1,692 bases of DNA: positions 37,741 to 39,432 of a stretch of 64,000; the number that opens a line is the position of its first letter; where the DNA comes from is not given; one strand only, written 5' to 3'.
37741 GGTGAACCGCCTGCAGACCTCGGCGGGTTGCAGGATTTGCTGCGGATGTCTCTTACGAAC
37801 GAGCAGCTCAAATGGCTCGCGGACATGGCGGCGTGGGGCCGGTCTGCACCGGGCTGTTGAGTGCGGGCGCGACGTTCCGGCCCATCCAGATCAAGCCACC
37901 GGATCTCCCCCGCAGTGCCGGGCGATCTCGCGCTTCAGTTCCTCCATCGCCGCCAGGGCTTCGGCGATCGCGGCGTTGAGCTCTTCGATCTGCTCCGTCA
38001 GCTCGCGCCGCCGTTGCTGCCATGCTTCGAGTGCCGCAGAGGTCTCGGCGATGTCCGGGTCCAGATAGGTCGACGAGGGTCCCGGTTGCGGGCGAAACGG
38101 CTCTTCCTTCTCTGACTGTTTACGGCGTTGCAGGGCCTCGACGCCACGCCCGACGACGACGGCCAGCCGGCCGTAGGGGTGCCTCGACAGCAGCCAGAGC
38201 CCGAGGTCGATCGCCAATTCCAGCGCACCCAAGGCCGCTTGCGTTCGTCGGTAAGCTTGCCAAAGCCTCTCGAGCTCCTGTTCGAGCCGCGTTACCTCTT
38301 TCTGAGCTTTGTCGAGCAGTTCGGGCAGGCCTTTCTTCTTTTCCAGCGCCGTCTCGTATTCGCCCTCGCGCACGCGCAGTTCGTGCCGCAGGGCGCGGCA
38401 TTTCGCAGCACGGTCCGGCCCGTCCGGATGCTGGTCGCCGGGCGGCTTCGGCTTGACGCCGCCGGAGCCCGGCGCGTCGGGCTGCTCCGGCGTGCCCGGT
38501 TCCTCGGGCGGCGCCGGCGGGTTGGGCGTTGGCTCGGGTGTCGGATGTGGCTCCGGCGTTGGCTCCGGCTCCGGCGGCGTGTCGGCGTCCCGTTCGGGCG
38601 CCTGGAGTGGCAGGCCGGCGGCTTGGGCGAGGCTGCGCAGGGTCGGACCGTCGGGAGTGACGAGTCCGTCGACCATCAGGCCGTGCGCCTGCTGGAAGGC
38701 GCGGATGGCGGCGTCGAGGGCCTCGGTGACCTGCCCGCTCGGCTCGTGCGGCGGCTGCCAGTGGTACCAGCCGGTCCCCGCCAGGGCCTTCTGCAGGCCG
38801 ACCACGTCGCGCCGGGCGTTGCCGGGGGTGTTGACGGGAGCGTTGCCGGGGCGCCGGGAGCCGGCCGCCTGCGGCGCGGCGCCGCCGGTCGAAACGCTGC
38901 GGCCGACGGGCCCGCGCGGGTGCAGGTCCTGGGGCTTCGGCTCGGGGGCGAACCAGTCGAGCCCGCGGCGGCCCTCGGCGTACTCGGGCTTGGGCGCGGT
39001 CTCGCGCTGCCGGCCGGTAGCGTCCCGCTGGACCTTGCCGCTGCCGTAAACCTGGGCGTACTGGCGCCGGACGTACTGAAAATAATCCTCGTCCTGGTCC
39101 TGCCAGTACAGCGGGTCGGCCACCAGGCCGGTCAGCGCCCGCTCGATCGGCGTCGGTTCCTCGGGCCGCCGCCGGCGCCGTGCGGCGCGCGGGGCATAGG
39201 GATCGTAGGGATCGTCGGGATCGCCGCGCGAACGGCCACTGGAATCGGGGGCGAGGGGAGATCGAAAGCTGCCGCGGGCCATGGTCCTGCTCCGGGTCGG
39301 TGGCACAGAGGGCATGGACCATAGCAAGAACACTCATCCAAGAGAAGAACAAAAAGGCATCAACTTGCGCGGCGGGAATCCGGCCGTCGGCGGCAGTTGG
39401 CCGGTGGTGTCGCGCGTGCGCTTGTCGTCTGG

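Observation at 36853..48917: Five-fold array of tail-to-tail gene pairs whose variable parts co-vary: a candidate undescribed polymorphic two-component locus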

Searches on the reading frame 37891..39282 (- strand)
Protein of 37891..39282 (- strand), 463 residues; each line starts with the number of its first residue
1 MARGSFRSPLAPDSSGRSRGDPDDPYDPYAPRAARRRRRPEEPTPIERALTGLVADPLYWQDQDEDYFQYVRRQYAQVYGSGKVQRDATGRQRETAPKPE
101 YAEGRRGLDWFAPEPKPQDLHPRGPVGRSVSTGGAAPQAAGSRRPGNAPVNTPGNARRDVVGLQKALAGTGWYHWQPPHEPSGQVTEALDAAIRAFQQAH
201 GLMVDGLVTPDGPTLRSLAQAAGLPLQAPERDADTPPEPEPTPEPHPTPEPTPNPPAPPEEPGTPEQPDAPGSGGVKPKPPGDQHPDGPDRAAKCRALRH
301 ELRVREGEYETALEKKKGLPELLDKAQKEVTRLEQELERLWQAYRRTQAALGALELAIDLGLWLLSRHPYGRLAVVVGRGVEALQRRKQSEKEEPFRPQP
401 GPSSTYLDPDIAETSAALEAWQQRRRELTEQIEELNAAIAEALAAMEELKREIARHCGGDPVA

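Call 4: search_protein_families(library=pfam, proteins=[window:37891-39282:-], max_evalue=1)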
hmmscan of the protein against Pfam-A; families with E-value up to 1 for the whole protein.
window:37891-39282:- (463 aa): 23 families
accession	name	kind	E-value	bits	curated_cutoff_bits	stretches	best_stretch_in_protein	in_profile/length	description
PF01471.23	PG_binding_1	-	1.4e-09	38.4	23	1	159-210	4-51/57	Putative peptidoglycan binding domain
PF13094.11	CENP-Q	-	0.00016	22.3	28.5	1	305-445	20-160/162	CENP-Q, a CENPA-CAD centromere complex subunit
PF08614.16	ATG16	-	0.00068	20.3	33.7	1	388-454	59-126/200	Autophagy protein 16 (ATG16)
PF24627.1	PUMA_CC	-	0.0085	16.5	30.1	1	411-455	17-61/74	PUMA coiled-coil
PF12795.12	MscS_porin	-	0.0094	16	34.4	1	383-454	55-130/238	Mechanosensitive ion channel porin domain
PF14712.11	Snapin_Pallidin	-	0.017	16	29.6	1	406-447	10-51/89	Snapin/Pallidin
PF17675.6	APG6_N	-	0.025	15.4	45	1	389-454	37-91/132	Apg6 coiled-coil region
PF03836.20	RasGAP_C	-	0.035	14.6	26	0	412-450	53-91/137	RasGAP C-terminus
PF07888.16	CALCOCO1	-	0.066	12.5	36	1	413-451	63-101/496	Calcium binding and coiled-coil domain (CALCOCO1) like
PF05615.18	THOC7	-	0.084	13.6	28.7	0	292-351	40-99/136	Tho complex subunit 7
PF06810.17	Phage_scaffold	-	0.14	12.6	35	0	411-454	29-73/170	Phage capsid assembly scaffolding protein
PF04102.17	SlyX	-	0.18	12.9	30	0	429-454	16-41/67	SlyX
PF05524.18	PEP-utilisers_N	-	0.18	12.4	24.4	0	324-355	24-55/121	PEP-utilising enzyme, N-terminal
PF02403.27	Seryl_tRNA_N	-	0.2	12.3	28.2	1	410-454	37-84/108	Seryl-tRNA synthetase N-terminal domain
PF16454.10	PI3K_P85_iSH2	-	0.24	11.4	31.5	0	318-352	14-48/161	Phosphatidylinositol 3-kinase regulatory subunit P85 inter-SH2 domain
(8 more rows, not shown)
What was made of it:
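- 37891..39282 (-): B1: intact full-length B (463 aa). PG_binding_1 at aa 159-210 (window 38653-38808); class I-a C-module at aa 292-463 (window 37894-38409). Pfam PF01471 E=1.4e-9, 38 bits against a cutoff of 23 (call 4).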

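Call 7: search_protein_families(library=ncbifam, proteins=[window:37891-39282:-], max_evalue=1)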
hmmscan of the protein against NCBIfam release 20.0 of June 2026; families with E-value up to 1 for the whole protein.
window:37891-39282:- (463 aa): 14 families
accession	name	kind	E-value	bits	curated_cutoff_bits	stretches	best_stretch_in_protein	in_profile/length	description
NF045487.1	ASRP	equivalog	0.0016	17.1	300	2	408-450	368-410/593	archaea-specific SMC-related protein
TIGR04211.1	SH3_and_anchor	equivalog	0.0063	16.1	65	1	411-453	120-162/198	TIGR04211 family SH3 domain-containing protein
TIGR02869.1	spore_SleB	equivalog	0.0071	16.2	236.5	1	153-211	9-63/201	spore cortex-lytic enzyme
NF033885.1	conj_TraP_IncI1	equivalog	0.013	15.3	135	0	409-454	86-131/217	conjugal transfer protein TraP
TIGR00293.1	TIGR00293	equivalog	0.022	14.9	53.9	1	414-455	84-125/129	prefoldin subunit alpha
TIGR03979.1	His_Ser_Rich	equivalog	0.037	14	121.65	1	112-211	92-181/190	His-Xaa-Ser repeat protein HxsA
NF053549.1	FtsL_Actino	equivalog_domain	0.048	13.5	55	1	410-445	24-59/83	cell division protein FtsL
NF041066.2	DpdI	equivalog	0.053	13.5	150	1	303-355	84-136/239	protein DpdI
TIGR02169.1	SMC_prok_A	equivalog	0.057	11.1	729.4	1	298-454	729-879/1165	chromosome segregation protein SMC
TIGR04526.1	predic_Ig_block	subfamily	0.066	12.1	150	1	228-294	83-151/693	putative immunoglobulin-blocking virulence protein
TIGR02675.1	tape_meas_nterm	domain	0.21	11.9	21.35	0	71-97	18-44/75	tape measure protein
NF052335.1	PdgHdaseHSB129560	equivalog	0.25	10.6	500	1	184-211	229-256/330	peptidoglycan hydrolase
NF003034.1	PRK03918.1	equivalog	0.41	8.5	700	0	295-353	167-225/878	DNA double-strand break repair ATPase Rad50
TIGR02168.1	SMC_prok_B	equivalog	0.9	7.1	567.35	0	303-453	340-486/1181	chromosome segregation protein SMC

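Call 10: find_homologous_proteins(query=window:37891-39282:-, max_evalue=0.001)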
Query window:37891-39282:- (463 aa): 4 proteins with E <= 0.001 among 8000 candidates.
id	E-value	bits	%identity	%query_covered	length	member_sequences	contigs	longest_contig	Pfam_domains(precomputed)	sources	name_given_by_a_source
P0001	0.0e+0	1034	100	100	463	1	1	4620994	PF01471.24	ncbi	-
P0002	6.7e-162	558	98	51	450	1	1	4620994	PF01471.24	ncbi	-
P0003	2.1e-136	474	88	51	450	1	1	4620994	PF01471.24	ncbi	-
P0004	2.7e-50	190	39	84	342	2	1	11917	PF01471.24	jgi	jgi:peptidoglycan hydrolase-like protein with peptidoglycan-binding domain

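Call 12: find_encoding_contigs(protein=P0003, flank=10000, max_places=4)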
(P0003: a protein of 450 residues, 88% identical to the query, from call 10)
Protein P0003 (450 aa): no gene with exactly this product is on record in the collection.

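Call 13: find_encoding_contigs(protein=P0004, flank=10000, max_places=4)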
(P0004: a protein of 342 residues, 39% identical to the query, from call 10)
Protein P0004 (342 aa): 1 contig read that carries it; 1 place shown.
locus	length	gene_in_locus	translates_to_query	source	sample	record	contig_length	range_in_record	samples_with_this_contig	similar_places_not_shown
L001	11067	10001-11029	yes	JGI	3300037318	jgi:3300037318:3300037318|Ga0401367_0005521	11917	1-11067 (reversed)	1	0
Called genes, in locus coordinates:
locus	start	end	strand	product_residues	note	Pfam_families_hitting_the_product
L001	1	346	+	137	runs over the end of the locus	PF00126:HTH_1 (weak)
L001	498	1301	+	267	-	PF13531:SBP_bac_11, PF01547:SBP_bac_1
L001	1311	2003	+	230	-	PF00528:BPD_transp_1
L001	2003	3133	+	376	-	PF00005:ABC_tran, PF03459:TOBE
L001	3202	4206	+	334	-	PF02615:Ldh_2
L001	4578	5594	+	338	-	PF04069:OpuAC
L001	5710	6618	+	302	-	PF00528:BPD_transp_1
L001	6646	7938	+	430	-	PF00005:ABC_tran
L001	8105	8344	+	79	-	-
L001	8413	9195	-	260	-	PF01738:DLH, PF12146:Hydrolase_4 (faint), PF12697:Abhydrolase_6 (weak), PF00326:Peptidase_S9 (weak)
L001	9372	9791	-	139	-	-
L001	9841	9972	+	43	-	-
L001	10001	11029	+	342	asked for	PF01471:PG_binding_1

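Call 25: find_related_loci(query=A3, collection=genome_contigs, flank=10000)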
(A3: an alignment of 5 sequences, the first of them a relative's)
Query A3 (463 aa) in genome_contigs; peptide patterns used: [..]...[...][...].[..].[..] (x = any residue, [..] = any of these).
43 stretches matched a pattern; 4 encode a relative of the query (tblastn E <= 1e-3); 4 distinct loci.
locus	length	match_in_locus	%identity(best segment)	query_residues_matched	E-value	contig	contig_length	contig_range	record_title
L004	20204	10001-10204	41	155-222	2e-10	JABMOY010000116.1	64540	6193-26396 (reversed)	MAG: Rhodospirillales bacterium isolate bin.246 k141_3667078, whole genome shotgun sequence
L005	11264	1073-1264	39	155-218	1e-8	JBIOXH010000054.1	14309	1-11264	MAG: Rhodospirillales bacterium isolate MAG061 k127_1478949, whole genome shotgun sequence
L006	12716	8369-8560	40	155-219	6e-7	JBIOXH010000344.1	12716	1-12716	MAG: Rhodospirillales bacterium isolate MAG061 k127_4279101, whole genome shotgun sequence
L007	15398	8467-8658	38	155-218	7e-6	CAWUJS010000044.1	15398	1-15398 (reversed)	MAG: uncultured Alphaproteobacteria bacterium isolate SRR17458609_binner123_16_1705322958 genome assembly, contig: ERZ21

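Call 30: search_protein_families(library=phrogs, proteins=[window:37891-39282:-, P0003], max_evalue=0.1)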
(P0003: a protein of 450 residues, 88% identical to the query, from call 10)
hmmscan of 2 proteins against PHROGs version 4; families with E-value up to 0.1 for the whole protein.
window:37891-39282:- (463 aa): 9 families
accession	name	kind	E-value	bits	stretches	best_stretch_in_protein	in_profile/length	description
phrog_1493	-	lysis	6e-07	30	1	144-211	241-300/394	endolysin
phrog_1224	-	head and packaging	0.00052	20.4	1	154-221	7-67/438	endolysin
phrog_1620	-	moron, auxiliary metabolic gene and host takeover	0.0048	17.8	0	406-455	146-195/200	Hdf-like antirestriction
phrog_2649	-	lysis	0.0095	16.8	1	140-211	162-230/261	endolysin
phrog_21473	-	unknown function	0.011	14.8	1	233-270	601-635/947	-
phrog_5218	-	unknown function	0.03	13.4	1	297-455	40-184/1599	-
phrog_77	-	DNA, RNA and nucleotide metabolism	0.042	13.3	1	314-452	492-754/967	SbcC-like subunit of palindrome specific endonuclease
phrog_4571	-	unknown function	0.069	13.9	0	384-452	155-220/289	-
phrog_89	-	lysis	0.08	13.9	0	403-455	23-68/143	Rz-like spanin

P0003 (450 aa): 3 families
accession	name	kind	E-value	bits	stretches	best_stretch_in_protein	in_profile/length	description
phrog_1493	-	lysis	6e-08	33.2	1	139-211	241-300/394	endolysin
phrog_1224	-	head and packaging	0.00024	21.5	1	153-219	6-65/438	endolysin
phrog_2649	-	lysis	0.0023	18.8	1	141-211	165-230/261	endolysin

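Call 31: search_protein_families(library=padloc, proteins=[window:37891-39282:-, P0003], max_evalue=0.1)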
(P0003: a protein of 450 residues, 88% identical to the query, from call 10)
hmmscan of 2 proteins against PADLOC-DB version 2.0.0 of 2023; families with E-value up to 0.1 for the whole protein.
window:37891-39282:- (463 aa): 5 families
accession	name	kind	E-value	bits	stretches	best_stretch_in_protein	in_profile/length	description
PDLC03977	PD-Lambda-1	-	0.0089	12.9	0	304-359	69-124/496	-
PDLC03863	LmuB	-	0.014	12.1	0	412-450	365-404/610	-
PDLC03859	LmuB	-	0.016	12.4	1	317-451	363-463/611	-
PDLC04894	PDC-S06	-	0.032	10.7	1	409-458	430-479/740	-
PDLC03868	LmuB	-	0.056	9.7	1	406-452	518-564/1035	-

P0003 (450 aa): 0 families

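Call 33: search_solved_structures(query=A3, max_evalue=1)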
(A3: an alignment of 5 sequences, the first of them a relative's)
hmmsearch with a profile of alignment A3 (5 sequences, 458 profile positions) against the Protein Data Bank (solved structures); distinct sequences matched with E-value up to 1: 27.
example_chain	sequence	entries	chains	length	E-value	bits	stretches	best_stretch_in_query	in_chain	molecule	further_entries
6zff_A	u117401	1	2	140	0.013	18.1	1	398-452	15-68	DNA double-strand break repair Rad50 ATPase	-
1l8d_A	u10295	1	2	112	0.026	17.2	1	406-452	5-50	DNA double-strand break repair rad50 ATPase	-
6r17_A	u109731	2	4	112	0.15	14.6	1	364-454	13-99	Synaptonemal complex central element protein 2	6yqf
8tcb_C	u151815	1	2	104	0.24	14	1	294-364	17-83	M protein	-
6v44_B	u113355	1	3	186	0.28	13.7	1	302-390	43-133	Hemagglutinin HA2 chain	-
3eyj_B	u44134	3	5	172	0.31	13.6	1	307-390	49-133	Hemagglutinin HA2 chain | Hemagglutinin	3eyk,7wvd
2xg7_A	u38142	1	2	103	0.31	13.6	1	372-447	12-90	BONE MARROW STROMAL ANTIGEN 2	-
8gv6_B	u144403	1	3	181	0.36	13.4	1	307-390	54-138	Hemagglutinin H14-HA2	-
6v48_B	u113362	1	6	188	0.4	13.2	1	307-390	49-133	Hemagglutinin HA2 chain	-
2wpq_A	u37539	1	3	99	0.46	13.1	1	358-446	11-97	TRIMERIC AUTOTRANSPORTER ADHESIN FRAGMENT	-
4uo0_B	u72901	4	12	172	0.47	13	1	302-389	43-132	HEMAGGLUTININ | H3 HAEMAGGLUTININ HA2 CHAIN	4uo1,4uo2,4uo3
3nwh_A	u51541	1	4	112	0.56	12.8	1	370-447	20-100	Bone marrow stromal antigen 2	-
5xl1_C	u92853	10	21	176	0.58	12.7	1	307-390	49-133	Hemagglutinin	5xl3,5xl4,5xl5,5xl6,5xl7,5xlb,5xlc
3mqb_A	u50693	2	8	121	0.58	12.7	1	370-447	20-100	Bone marrow stromal antigen 2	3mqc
1qu1_A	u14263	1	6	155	0.65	12.5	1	307-392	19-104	PROTEIN (INFLUENZA RECOMBINANT HA2 CHAIN)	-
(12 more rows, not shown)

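Call 63: list_cluster_members(proteins=[P0001, P0003, P0005, P0006, P0009, P0011, P0012, P0013, P0015, P0016])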
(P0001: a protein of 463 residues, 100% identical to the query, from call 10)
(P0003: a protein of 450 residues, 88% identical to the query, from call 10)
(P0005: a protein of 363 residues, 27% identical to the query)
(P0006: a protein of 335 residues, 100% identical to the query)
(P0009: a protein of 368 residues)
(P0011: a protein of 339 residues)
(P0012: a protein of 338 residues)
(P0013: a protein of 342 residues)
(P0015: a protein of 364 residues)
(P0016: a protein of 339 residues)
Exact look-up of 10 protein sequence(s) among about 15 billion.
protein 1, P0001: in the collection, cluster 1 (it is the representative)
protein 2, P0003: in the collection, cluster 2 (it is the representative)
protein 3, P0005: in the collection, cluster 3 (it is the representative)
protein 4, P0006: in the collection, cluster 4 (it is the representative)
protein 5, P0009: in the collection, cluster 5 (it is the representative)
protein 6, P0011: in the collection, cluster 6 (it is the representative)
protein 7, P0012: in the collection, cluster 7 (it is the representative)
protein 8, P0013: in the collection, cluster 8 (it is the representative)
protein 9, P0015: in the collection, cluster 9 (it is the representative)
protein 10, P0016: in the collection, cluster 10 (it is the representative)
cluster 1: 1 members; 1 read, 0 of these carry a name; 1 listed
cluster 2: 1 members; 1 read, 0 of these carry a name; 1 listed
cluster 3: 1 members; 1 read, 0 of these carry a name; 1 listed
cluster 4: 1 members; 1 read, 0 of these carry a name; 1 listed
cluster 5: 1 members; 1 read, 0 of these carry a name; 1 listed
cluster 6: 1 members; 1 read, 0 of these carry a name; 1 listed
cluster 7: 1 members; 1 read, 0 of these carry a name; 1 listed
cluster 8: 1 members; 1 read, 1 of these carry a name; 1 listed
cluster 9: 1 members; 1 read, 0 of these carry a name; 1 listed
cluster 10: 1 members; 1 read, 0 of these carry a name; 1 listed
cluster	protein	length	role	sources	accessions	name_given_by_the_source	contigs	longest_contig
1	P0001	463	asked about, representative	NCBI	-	-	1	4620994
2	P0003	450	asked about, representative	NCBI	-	-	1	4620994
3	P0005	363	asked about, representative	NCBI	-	-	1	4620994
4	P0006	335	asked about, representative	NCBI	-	-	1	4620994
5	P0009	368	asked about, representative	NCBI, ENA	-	-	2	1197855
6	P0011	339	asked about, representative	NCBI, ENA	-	-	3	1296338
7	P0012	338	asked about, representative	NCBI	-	-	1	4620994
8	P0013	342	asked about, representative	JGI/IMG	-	hypothetical protein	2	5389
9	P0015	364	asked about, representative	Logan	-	-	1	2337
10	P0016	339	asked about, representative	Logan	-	-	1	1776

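Call 73: predict_structure(alignment_id=A9)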
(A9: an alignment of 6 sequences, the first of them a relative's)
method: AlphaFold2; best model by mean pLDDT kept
length: 463 residues; sequences in the alignment: 6
mean_pLDDT: 55.6   pTM: 0.32
mean pLDDT of the five models: 55.6, 53.5, 52.6, 50.6, 48.7
residues with pLDDT >= 90: 79; 70-90: 50; 50-70: 73; < 50: 261
segments of 3 or more residues with pLDDT < 50: 1-20, 32-47, 49-65, 82-86, 90-93, 103-190, 192-196, 199-286, 393-405
pLDDT, mean of each block of 10 residues (from residue 1): 36 44 56 45 46 41 48 54 49 52 41 37 30 28 30 35 37 31 40 48 35 39 36 42 45 45 36 38 48 88 93 93 95 92 83 75 69 62 65 43 56 88 95 95 94 80 48
secondary structure, 60 per line:
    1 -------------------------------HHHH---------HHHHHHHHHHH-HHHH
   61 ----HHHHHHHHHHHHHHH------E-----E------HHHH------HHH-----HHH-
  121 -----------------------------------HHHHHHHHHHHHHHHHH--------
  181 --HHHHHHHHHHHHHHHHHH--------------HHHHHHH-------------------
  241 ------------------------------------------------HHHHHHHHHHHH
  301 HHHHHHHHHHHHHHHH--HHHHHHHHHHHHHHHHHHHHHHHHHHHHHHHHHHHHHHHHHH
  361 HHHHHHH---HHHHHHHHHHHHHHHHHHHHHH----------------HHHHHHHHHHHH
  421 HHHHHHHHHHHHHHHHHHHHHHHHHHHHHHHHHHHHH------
elements in order: H32-35 H45-55 H57-60 H65-79 H99-102 H156-172 H183-200 H215-221 H289-316 H319-367 H371-392 H409-457
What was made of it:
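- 37891..39282 (-): C-module helices have pLDDT ~90 (call 73).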

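Call 95: fold_search(model_id=the predicted structure, library=pdb)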
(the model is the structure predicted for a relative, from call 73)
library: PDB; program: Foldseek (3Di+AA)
matches with E <= 10: 499; with E <= 0.001: 0
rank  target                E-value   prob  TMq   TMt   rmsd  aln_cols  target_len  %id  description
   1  5xg2                  8.3e-02  0.95  0.16  0.30  28.6       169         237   20  Crystal structure of a coiled-coil segment (residues 345-468 and 694-814) of Pyrococcus yayanosii Smc (released 2017-06-07)
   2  6djl_B                1.3e-01  0.38  0.10  0.19  30.0       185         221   16  Crystal structure of the Rab11 GEF SH3BP5 bound to nucleotide free Rab11A (released 2018-09-26)
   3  6ixf_B                1.6e-01  0.44  0.10  0.20  28.8       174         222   18  Crystal structure of SeMet apo SH3BP5 (P41) (released 2019-03-20)
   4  6ixf_A                1.7e-01  0.41  0.10  0.20  28.2       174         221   16  Crystal structure of SeMet apo SH3BP5 (P41) (released 2019-03-20)
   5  5nnv_D                2.0e-01  0.90  0.17  0.29  10.5       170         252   16  Structure of a Bacillus subtilis Smc coiled coil middle fragment (released 2017-06-21)
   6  8i21_B                2.0e-01  0.77  0.14  0.24  24.2       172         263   11  Cryo-EM structure of 6-subunit Smc5/6 arm region (released 2024-06-26)
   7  9r68_I                2.0e-01  0.51  0.14  0.10  13.8       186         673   18  CPS secretion pathway Wza-Wzc_C1 (Conf 2) (released 2026-03-04)
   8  3na7                  2.2e-01  0.99  0.20  0.36  10.0       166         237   13  2.2 Angstrom Structure of the HP0958 Protein from Helicobacter pylori CCUG 17874 (released 2010-09-22)
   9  6tpi_A                2.3e-01  1.00  0.25  0.30   8.5       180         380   17  EnvC bound to the FtsX periplasmic domain (released 2020-11-04)
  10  8i4v_B                2.4e-01  0.77  0.16  0.26  10.5       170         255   16  Cryo-EM structure of 5-subunit Smc5/6 arm region (released 2024-06-26)
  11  5nnv_B                2.6e-01  0.92  0.21  0.36   8.0       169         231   14  Structure of a Bacillus subtilis Smc coiled coil middle fragment (released 2017-06-21)
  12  6ixv_D                2.6e-01  0.38  0.10  0.20  28.9       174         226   18  Crystal structure of SH3BP5-Rab11a (released 2019-03-20)
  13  6djl_E                2.9e-01  0.33  0.10  0.20  29.1       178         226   16  Crystal structure of the Rab11 GEF SH3BP5 bound to nucleotide free Rab11A (released 2018-09-26)
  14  4tko                  3.0e-01  0.47  0.14  0.19  20.4       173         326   20  Structure of the periplasmic adaptor protein EmrA (released 2014-07-09)
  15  6ixv_A                3.0e-01  0.33  0.10  0.20  29.1       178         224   16  Crystal structure of SH3BP5-Rab11a (released 2019-03-20)
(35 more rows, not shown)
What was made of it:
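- The C-module is a non-enzymatic coiled-coil hairpin (calls 73, 95). The coiled-coil arms of EnvC and RipA appear among the weak structural matches (call 95).
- Tried and rejected: The Foldseek search of the B model was uninformative, as expected for a low-confidence model (call 95).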

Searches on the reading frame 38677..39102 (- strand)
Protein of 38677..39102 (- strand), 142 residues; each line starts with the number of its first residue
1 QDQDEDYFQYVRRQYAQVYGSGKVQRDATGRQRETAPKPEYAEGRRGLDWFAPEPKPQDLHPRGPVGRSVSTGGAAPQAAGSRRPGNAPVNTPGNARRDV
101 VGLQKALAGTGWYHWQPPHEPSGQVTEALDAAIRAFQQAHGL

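Call 37: find_related_loci(query=A5, collection=metagenome_contigs, flank=10000)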
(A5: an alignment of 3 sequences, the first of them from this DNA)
Query A5 (142 aa) in metagenome_contigs; peptide patterns used: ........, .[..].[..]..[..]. (x = any residue, [..] = any of these).
169 stretches matched a pattern, but none encodes a relative of the query by tblastn (E <= 1e-3).
